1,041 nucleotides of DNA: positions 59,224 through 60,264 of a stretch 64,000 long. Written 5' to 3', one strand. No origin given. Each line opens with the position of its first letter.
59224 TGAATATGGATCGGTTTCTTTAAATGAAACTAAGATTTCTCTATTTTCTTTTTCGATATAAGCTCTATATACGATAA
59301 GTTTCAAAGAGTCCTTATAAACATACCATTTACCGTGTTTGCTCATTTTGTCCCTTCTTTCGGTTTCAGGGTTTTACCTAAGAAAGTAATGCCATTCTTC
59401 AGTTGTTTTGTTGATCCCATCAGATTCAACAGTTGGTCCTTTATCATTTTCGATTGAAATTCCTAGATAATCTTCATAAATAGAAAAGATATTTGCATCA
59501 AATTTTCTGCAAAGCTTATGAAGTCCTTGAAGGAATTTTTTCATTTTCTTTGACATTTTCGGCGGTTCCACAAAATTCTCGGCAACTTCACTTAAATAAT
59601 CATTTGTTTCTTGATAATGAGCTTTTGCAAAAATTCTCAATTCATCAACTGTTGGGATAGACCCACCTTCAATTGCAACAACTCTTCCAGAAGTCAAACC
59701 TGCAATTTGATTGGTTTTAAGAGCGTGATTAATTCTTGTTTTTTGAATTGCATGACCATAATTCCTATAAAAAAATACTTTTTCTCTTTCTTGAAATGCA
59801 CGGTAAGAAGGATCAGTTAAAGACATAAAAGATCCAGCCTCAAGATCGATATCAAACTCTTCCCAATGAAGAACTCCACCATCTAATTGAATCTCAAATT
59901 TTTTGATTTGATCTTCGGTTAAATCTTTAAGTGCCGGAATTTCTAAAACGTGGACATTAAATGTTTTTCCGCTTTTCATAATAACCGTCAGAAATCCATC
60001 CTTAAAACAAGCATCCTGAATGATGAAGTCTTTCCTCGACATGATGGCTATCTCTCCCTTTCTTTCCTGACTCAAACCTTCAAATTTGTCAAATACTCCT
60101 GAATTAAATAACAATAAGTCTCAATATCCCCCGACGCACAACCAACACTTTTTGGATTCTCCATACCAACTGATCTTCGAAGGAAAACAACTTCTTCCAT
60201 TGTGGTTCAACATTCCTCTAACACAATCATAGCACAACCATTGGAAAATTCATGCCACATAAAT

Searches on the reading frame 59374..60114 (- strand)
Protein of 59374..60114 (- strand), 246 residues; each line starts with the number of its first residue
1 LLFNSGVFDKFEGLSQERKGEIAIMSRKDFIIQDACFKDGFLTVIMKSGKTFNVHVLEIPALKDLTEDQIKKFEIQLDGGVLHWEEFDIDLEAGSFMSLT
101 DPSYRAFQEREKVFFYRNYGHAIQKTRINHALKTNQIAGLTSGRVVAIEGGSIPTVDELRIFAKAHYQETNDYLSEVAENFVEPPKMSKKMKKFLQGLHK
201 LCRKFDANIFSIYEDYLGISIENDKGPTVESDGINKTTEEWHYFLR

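Call 101: search_protein_families(library=pfam, proteins=[window:59374-60114:-], max_evalue=0.001)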
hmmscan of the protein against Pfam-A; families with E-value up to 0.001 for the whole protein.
window:59374-60114:- (246 aa): 1 family
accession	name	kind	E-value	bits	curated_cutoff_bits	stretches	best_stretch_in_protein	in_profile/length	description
PF10387.14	DUF2442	-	1.1e-08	35.6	23.9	1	37-93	6-63/72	Protein of unknown function (DUF2442)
